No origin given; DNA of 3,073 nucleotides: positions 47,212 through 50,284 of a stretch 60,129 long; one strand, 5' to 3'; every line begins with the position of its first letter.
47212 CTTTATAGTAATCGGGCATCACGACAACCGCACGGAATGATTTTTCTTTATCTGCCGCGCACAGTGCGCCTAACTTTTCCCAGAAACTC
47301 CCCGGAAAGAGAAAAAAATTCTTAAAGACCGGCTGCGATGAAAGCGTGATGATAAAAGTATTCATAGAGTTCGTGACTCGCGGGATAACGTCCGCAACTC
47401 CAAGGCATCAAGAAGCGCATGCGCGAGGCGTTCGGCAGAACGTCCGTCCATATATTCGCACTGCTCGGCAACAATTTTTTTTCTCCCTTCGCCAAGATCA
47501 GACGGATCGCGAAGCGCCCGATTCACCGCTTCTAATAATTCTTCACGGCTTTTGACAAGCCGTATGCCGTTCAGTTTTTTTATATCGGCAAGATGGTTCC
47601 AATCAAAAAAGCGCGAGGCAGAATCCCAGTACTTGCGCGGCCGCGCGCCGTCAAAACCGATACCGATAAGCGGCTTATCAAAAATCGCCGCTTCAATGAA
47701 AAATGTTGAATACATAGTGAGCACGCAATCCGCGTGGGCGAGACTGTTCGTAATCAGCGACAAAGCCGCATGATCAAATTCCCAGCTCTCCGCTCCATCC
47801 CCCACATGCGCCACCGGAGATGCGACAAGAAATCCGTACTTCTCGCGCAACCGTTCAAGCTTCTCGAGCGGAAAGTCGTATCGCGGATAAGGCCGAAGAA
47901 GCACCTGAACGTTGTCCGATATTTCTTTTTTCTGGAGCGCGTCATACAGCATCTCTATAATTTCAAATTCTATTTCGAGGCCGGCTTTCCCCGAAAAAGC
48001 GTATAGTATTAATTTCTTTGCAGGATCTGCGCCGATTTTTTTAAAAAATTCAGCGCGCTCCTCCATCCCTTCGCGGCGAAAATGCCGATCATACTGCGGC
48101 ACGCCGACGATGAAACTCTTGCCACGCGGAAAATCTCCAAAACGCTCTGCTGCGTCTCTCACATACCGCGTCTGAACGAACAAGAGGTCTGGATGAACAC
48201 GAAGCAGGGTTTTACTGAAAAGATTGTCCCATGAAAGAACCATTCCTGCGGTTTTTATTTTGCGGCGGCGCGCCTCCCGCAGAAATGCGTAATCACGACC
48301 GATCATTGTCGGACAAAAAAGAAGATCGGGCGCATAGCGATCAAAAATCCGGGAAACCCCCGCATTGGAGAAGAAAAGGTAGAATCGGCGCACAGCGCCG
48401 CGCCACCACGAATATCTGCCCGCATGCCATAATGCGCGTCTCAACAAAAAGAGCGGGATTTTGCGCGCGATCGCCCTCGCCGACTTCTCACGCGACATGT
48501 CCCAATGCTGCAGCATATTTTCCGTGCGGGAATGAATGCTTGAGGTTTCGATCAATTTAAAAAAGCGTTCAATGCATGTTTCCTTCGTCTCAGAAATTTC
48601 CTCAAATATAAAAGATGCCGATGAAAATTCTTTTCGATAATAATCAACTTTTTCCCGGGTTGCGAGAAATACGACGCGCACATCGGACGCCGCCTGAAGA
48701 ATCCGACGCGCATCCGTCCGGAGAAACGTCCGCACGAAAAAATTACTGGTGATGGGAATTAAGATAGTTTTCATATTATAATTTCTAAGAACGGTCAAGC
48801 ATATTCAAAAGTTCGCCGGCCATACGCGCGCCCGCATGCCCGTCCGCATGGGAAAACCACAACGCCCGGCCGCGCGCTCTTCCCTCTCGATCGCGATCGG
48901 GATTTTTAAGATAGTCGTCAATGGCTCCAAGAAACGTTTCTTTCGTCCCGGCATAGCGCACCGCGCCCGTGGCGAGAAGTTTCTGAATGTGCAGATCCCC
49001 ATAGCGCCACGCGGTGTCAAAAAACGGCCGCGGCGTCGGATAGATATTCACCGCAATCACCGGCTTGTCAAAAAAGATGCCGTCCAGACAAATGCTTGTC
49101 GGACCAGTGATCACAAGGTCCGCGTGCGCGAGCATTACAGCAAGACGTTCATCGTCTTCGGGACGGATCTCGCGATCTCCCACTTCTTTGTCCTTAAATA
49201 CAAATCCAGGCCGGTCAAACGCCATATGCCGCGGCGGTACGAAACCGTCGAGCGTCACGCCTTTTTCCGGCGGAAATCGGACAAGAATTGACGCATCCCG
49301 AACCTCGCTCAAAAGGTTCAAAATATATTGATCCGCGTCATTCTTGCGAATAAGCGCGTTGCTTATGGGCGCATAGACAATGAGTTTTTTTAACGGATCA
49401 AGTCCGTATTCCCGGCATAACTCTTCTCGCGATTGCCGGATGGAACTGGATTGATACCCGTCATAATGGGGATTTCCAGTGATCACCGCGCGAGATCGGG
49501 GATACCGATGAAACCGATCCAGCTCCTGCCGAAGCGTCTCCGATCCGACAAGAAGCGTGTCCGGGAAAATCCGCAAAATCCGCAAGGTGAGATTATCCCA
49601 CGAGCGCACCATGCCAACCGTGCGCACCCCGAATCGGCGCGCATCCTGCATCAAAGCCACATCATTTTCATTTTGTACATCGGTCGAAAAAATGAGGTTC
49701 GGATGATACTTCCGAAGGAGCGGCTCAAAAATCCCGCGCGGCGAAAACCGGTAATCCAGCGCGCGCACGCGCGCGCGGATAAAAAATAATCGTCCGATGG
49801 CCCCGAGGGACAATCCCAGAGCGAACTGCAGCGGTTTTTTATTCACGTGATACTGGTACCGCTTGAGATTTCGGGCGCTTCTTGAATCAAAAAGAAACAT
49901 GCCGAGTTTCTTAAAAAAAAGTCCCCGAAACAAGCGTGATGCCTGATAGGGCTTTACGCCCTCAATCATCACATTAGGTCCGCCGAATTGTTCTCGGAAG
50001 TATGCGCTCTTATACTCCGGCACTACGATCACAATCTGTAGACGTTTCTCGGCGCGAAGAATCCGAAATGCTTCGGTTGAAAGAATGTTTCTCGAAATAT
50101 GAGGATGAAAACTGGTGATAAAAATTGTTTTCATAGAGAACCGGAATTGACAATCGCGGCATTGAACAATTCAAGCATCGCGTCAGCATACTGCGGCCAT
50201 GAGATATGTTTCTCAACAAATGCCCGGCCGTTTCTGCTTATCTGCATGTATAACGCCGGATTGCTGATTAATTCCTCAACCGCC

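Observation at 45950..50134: Tandem triplet (plus a fourth distal copy) of a divergent TagF-like transferase family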

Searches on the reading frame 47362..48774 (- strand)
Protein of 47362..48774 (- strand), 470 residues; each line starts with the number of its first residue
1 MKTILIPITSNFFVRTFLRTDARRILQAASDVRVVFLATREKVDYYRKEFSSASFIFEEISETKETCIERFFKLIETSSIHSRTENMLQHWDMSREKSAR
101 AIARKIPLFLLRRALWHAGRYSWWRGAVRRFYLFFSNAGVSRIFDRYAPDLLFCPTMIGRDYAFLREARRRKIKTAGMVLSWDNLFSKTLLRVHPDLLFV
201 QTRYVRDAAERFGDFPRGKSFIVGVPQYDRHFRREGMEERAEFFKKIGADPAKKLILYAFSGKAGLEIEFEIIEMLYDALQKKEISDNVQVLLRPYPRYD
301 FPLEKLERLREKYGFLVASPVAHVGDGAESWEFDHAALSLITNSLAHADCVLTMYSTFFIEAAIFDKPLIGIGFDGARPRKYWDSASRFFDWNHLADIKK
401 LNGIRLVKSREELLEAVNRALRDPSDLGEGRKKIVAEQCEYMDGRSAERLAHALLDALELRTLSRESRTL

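Call 3: search_protein_families(library=pfam, proteins=[window:47362-48774:-], max_evalue=10)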
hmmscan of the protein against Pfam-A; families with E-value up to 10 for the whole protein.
window:47362-48774:- (470 aa): 2 families
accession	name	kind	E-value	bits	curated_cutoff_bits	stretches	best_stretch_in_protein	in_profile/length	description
PF04464.20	Glyphos_transf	-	1.2e-11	44.6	22.1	1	194-454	134-365/367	CDP-Glycerol:Poly(glycerophosphate) glycerophosphotransferase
PF02350.25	Epimerase_2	-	0.039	13.2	30.6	1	406-454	302-346/347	UDP-N-acetylglucosamine 2-epimerase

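Call 4: search_protein_families(library=ncbifam, proteins=[window:47362-48774:-], max_evalue=10)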
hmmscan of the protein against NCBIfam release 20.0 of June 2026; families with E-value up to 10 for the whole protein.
window:47362-48774:- (470 aa): 3 families
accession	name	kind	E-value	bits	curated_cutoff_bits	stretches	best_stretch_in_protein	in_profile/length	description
NF046086.1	BFO_1060_trans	domain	1.7e-10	40.5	200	2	341-458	258-364/365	BFO_1060 family glycosyltransferase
NF041713.1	Tar_polymTarL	equivalog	0.0087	14.7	1000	1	342-455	460-560/562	teichoic acid ribitol-phosphate polymerase TarL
NF002743.0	PRK02733.1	equivalog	0.098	12.5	69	1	138-155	25-42/44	photosystem I reaction center subunit IX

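Call 10: search_solved_structures(query=window:47362-48774:-, max_evalue=10, show_alignments=2)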
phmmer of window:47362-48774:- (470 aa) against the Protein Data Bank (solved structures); distinct sequences matched with E-value up to 10: 2.
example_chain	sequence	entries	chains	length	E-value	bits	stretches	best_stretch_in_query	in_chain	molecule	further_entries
8va1_A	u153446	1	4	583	0.42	12.5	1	323-455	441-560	Teichoic acid ribitol-phosphate polymerase TarL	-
9g6k_Lu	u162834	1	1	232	1.3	10.9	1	252-326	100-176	mL164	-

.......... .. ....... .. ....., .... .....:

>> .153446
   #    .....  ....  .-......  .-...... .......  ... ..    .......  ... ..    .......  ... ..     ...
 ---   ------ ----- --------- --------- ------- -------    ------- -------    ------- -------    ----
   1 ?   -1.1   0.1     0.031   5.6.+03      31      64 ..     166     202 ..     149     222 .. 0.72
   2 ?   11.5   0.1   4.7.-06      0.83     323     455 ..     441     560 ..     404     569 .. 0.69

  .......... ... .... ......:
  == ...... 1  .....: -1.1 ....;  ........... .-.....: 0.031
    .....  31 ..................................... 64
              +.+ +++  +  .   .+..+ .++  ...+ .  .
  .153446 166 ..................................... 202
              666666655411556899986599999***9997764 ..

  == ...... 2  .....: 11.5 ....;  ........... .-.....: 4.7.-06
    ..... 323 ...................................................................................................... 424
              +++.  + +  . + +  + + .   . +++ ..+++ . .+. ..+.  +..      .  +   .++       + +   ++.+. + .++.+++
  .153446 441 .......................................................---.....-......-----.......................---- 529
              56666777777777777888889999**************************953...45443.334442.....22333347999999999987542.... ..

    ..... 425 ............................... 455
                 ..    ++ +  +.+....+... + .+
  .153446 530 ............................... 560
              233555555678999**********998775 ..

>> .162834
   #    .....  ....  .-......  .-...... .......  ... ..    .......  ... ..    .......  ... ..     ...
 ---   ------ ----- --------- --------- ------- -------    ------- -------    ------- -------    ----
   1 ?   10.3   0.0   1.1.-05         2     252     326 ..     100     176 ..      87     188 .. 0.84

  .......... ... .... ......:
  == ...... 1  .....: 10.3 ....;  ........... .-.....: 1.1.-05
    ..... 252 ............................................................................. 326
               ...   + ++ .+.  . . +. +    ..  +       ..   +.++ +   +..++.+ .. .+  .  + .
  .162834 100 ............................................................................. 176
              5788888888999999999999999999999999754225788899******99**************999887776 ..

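Call 11: find_homologous_proteins(query=window:47362-48774:-, max_evalue=0.001)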
Query window:47362-48774:- (470 aa): 214 proteins with E <= 0.001 among 8000 candidates; the best 120 are listed.
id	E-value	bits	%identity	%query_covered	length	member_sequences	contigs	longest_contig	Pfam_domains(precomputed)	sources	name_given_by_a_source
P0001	0.0e+0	1058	100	100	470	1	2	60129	PF04464.21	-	-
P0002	3.6e-234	796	76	98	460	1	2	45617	PF04464.21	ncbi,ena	-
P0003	5.8e-187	640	60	98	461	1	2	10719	PF04464.21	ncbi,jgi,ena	-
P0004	6.1e-186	637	61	98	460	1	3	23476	PF04464.21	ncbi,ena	-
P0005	5.4e-184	630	59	99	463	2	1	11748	PF04464.21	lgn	-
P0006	9.1e-181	620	60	97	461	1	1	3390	PF04464.21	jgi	-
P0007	7.2e-180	617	59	99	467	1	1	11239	PF04464.21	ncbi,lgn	ncbi:MAG: CDP-glycerol glycerophosphotransferase family protein [Candidatus Sungiibacteriota bacteri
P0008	2.1e-179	615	59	97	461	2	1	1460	PF04464.21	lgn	-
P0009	2.7e-166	572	56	96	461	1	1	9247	PF04464.21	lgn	-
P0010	1.5e-162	560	53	97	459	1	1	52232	PF04464.21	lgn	-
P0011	1.4e-161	556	52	96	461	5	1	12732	PF04464.21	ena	-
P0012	1.3e-160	553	55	97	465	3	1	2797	PF04464.21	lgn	-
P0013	2.6e-160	552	53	97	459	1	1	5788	PF04464.21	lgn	-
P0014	2.9e-159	549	52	97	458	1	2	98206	PF04464.21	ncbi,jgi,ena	-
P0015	4.2e-159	548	54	97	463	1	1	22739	PF04464.21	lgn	-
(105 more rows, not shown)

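Call 21: search_solved_structures(query=A2, max_evalue=10, show_alignments=4)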
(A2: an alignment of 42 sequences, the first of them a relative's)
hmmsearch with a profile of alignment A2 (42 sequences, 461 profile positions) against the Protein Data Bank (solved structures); distinct sequences matched with E-value up to 10: 2.
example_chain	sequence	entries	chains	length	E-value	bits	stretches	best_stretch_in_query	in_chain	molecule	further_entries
8va1_A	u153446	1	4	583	2.8e-06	29.3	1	325-454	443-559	Teichoic acid ribitol-phosphate polymerase TarL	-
6rd4_Q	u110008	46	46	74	0.46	12.1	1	401-449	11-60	epsilon: Polytomella F-ATP synthase epsilon subunit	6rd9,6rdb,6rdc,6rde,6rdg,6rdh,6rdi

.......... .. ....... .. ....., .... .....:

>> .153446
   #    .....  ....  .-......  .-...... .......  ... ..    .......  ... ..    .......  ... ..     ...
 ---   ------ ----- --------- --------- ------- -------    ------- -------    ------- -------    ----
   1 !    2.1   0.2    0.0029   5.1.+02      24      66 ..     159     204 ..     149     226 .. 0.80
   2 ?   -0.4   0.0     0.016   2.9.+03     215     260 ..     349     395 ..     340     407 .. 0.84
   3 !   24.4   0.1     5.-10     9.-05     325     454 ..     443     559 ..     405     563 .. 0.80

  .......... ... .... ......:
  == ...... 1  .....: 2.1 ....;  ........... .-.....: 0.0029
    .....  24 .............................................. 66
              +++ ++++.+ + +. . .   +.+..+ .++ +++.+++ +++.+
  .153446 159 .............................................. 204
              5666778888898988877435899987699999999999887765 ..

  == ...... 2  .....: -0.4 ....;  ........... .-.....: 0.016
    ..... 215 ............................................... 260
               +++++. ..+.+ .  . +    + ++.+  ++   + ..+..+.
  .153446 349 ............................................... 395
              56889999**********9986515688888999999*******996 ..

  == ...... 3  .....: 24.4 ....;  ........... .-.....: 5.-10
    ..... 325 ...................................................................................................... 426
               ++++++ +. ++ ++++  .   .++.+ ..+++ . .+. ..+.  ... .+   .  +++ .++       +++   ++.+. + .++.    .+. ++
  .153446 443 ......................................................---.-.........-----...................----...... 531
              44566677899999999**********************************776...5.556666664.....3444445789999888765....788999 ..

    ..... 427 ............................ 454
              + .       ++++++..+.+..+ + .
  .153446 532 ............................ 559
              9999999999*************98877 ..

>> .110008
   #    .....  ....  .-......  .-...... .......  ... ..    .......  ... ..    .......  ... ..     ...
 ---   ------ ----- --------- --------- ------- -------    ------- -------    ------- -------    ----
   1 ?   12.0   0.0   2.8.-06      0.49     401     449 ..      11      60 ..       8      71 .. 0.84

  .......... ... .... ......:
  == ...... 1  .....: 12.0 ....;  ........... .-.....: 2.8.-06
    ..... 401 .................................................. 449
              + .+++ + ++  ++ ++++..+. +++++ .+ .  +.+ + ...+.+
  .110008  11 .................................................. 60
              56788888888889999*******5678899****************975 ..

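Call 25: find_related_loci(query=A2, collection=genome_contigs, flank=10000)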
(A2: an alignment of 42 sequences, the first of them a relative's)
Query A2 (470 aa) in genome_contigs; peptide patterns used: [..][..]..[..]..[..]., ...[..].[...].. (x = any residue, [..] = any of these).
106 stretches matched a pattern; 34 encode a relative of the query (tblastn E <= 1e-3); 34 distinct loci.
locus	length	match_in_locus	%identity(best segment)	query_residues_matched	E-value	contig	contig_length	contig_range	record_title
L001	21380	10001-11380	76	1-460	0e+0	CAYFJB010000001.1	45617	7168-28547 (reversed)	MAG TPA_asm: uncultured Candidatus Saccharibacteria bacterium isolate ERP013524_co1_131 genome assembly, contig: NODE_13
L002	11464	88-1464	61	1-459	0e+0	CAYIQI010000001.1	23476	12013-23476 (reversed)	MAG TPA_asm: uncultured Candidatus Saccharibacteria bacterium isolate ERP119705_co24_335 genome assembly, contig: NODE_2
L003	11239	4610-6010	59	1-463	0e+0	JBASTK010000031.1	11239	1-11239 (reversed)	MAG: Candidatus Sungiibacteriota bacterium isolate MFD03232_ilm_asm_bin45 k127_312650, whole genome shotgun sequence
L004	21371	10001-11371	51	1-456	4e-164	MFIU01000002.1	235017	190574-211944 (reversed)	MAG: Candidatus Giovannonibacteria bacterium RIFOXYD1_FULL_48_21 rifoxyd1_full_scaffold_28, whole genome shotgun sequenc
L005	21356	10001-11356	53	1-454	3e-161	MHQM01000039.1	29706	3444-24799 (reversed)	MAG: Candidatus Sungbacteria bacterium RIFCSPHIGHO2_02_FULL_52_23 rifcsphigho2_02_scaffold_5225, whole genome shotgun se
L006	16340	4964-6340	49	1-458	9e-155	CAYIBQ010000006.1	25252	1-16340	MAG TPA_asm: uncultured Candidatus Saccharibacteria bacterium isolate ERP119705_co1_646 genome assembly, contig: NODE_19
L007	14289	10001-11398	50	1-466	6e-153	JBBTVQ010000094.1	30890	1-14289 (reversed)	MAG: Patescibacteria group bacterium isolate H51-bin042_1 H51_bin042_1_000000000094, whole genome shotgun sequence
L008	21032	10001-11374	50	1-458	1e-152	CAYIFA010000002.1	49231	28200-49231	MAG TPA_asm: uncultured Candidatus Saccharibacteria bacterium isolate ERP119705_co1_703 genome assembly, contig: NODE_53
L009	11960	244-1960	50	1-458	8e-152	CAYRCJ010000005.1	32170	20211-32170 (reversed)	MAG TPA_asm: uncultured Candidatus Saccharibacteria bacterium isolate SRP193066_co2_427 genome assembly, contig: NODE_71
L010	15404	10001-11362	49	1-455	4e-151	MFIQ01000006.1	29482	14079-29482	MAG: Candidatus Giovannonibacteria bacterium RIFCSPLOWO2_12_FULL_44_15 rifcsplowo2_12_scaffold_1498, whole genome shotgu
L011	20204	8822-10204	48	1-460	3e-150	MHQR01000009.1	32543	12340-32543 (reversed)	MAG: Candidatus Sungbacteria bacterium RIFCSPLOWO2_01_FULL_54_21 rifcsplowo2_01_scaffold_1845, whole genome shotgun sequ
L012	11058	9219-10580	49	1-454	9e-149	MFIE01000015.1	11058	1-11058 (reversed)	MAG: Candidatus Giovannonibacteria bacterium RIFCSPLOWO2_01_FULL_46_13 rifcsplowo2_01_scaffold_32966, whole genome shotg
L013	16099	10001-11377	46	1-459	7e-148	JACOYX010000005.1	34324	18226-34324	MAG: Candidatus Sungiibacteriota bacterium isolate NC_groundwater_190_Ag_S-0.1um_45_12 S4_GD2017_2_S1_scaffold_1706, who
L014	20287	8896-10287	48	2-458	2e-147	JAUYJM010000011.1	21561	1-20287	MAG: bacterium isolate C24_metabat.bin.140 C24_k141_1007634, whole genome shotgun sequence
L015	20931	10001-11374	47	2-460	9e-140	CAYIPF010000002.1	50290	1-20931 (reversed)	MAG TPA_asm: uncultured Candidatus Saccharibacteria bacterium isolate ERP119705_co25_9 genome assembly, contig: NODE_213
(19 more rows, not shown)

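Call 28: predict_structure(alignment_id=A2)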
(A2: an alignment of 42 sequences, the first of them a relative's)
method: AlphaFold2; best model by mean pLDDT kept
length: 470 residues; sequences in the alignment: 42
mean_pLDDT: 91.8   pTM: 0.90
mean pLDDT of the five models: 91.8, 91.4, 91.1, 89.5, 89.0
residues with pLDDT >= 90: 364; 70-90: 91; 50-70: 5; < 50: 10
segments of 3 or more residues with pLDDT < 50: 461-470
pLDDT, mean of each block of 10 residues (from residue 1): 95 93 96 95 92 94 76 95 93 84 92 97 96 92 96 94 95 95 89 96 94 94 96 96 97 97 83 96 96 90 88 92 81 92 97 92 98 89 85 89 96 98 98 96 97 91 37
secondary structure, 60 per line:
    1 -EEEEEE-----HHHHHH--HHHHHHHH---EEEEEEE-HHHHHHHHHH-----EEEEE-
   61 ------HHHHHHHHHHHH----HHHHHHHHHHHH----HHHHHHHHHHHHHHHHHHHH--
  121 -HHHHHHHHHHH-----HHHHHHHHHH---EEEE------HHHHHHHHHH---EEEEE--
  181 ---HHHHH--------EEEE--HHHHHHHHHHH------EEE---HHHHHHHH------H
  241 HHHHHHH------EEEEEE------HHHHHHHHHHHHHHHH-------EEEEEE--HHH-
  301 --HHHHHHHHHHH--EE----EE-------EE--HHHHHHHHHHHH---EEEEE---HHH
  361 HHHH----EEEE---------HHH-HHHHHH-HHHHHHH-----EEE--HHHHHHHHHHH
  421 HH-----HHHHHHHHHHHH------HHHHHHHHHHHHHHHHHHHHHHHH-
elements in order: E2-7 H13-18 H21-28 E32-38 H40-49 E55-59 H67-78 H83-94 H99-118 H122-132 H138-147 E151-154 H161-170 E174-178 H184-188 E197-200 H203-213 E220-222 H226-233 H240-247 E254-259 H266-281 E289-294 H303-313 H335-346 E350-354 H358-364 E369-372 H386-391 H393-399 E405-407 H410-422 H428-439 H446-469

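Call 30: fold_search(model_id=the predicted structure, library=pdb)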
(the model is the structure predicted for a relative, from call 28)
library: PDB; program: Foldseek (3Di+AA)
matches with E <= 10: 1420; with E <= 0.001: 321
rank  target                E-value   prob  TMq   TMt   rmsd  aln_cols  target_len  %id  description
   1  5xvs_A                3.5e-12  1.00  0.50  0.63   9.0       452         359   14  Crystal structure of UDP-GlcNAc 2-epimerase NeuC complexed with UDP (released 2018-04-11)
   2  3dzc_A                1.3e-11  1.00  0.54  0.66   6.8       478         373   14  2.35 Angstrom resolution structure of WecB (VC0917), a UDP-N-acetylglucosamine 2-epimerase from Vibrio cholerae. (released 2008-08-12)
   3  1f6d_A                1.4e-11  1.00  0.56  0.68   7.2       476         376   16  THE STRUCTURE OF UDP-N-ACETYLGLUCOSAMINE 2-EPIMERASE FROM E. COLI. (released 2000-12-13)
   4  5zlr_A                2.1e-11  1.00  0.48  0.60   9.2       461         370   15  Structure of NeuC (released 2018-05-16)
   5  1f6d_C                3.8e-11  1.00  0.52  0.64   7.1       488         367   16  THE STRUCTURE OF UDP-N-ACETYLGLUCOSAMINE 2-EPIMERASE FROM E. COLI. (released 2000-12-13)
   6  3c4q_B                5.3e-11  1.00  0.48  0.56   9.9       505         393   13  Structure of the retaining glycosyltransferase MshA : The first step in mycothiol biosynthesis. Organism : Corynebacte (released 2008-04-01)
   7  4wyi                  5.6e-11  1.00  0.49  0.64   6.4       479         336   12  The crystal structure of Arabidopsis thaliana galactolipid synthase, MGD1 (apo-form) (released 2016-02-17)
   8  1f6d_B                6.3e-11  1.00  0.54  0.66   6.5       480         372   15  THE STRUCTURE OF UDP-N-ACETYLGLUCOSAMINE 2-EPIMERASE FROM E. COLI. (released 2000-12-13)
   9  5dld                  6.3e-11  1.00  0.54  0.65   7.9       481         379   15  Crystal Structure of a UDP-N-acetylglucosamine 2-epimerase from Burkholderia vietnamiensis complexed with UDP-GlcNAc and (released 2015-09-30)
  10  5xvs_B                8.7e-11  1.00  0.45  0.56   9.3       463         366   14  Crystal structure of UDP-GlcNAc 2-epimerase NeuC complexed with UDP (released 2018-04-11)
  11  1f6d_D                1.2e-10  1.00  0.54  0.65   7.6       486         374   16  THE STRUCTURE OF UDP-N-ACETYLGLUCOSAMINE 2-EPIMERASE FROM E. COLI. (released 2000-12-13)
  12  4fkz_B                1.4e-10  1.00  0.51  0.62   6.9       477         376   14  Crystal structure of Bacillus subtilis UDP-GlcNAc 2-epimerase in complex with UDP-GlcNAc and UDP (released 2013-05-08)
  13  3c48_B                1.4e-10  1.00  0.31  0.36  15.0       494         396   12  Structure of the retaining glycosyltransferase MshA: The first step in mycothiol biosynthesis. Organism: Corynebacteri (released 2008-03-25)
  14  3c4q_A                1.9e-10  1.00  0.50  0.57   9.0       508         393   11  Structure of the retaining glycosyltransferase MshA : The first step in mycothiol biosynthesis. Organism : Corynebacte (released 2008-04-01)
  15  4fkz_A                3.1e-10  1.00  0.52  0.61   7.6       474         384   14  Crystal structure of Bacillus subtilis UDP-GlcNAc 2-epimerase in complex with UDP-GlcNAc and UDP (released 2013-05-08)
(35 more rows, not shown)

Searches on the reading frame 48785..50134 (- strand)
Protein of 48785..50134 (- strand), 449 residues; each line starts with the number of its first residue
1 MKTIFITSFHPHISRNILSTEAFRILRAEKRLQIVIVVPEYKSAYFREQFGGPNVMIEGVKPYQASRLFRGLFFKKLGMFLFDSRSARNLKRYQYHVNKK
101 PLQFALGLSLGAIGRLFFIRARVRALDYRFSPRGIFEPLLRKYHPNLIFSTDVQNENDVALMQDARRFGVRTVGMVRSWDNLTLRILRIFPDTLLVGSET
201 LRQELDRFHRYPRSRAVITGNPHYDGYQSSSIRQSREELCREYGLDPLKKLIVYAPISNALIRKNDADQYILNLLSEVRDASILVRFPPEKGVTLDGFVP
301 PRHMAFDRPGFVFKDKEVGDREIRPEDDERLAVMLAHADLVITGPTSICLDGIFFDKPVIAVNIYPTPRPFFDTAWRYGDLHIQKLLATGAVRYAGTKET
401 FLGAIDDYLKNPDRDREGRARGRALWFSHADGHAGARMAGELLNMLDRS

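Call 3: search_protein_families(library=pfam, proteins=[window:48785-50134:-], max_evalue=10)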
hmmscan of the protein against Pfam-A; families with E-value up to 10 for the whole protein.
window:48785-50134:- (449 aa): 1 family
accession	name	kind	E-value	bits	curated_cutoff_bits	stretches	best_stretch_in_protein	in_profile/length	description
PF04464.20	Glyphos_transf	-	2.3e-08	33.8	22.1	2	192-256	136-199/367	CDP-Glycerol:Poly(glycerophosphate) glycerophosphotransferase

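Call 4: search_protein_families(library=ncbifam, proteins=[window:48785-50134:-], max_evalue=10)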
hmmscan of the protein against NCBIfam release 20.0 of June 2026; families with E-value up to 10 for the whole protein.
window:48785-50134:- (449 aa): 4 families
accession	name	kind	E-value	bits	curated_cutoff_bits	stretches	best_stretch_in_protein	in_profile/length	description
NF046086.1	BFO_1060_trans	domain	5.7e-07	29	200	1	188-268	102-181/365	BFO_1060 family glycosyltransferase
NF041711.1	TagprimaseTarB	equivalog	0.04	13.2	500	1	192-257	154-217/362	teichoic acid glycerol-phosphate primase TarB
NF010663.0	PRK14059.1-1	equivalog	0.19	11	184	1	175-204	51-80/253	pyrimidine reductase family protein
NF040843.1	SE2200_fam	equivalog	0.92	9.7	30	1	90-101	18-29/33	SE2200 family small protein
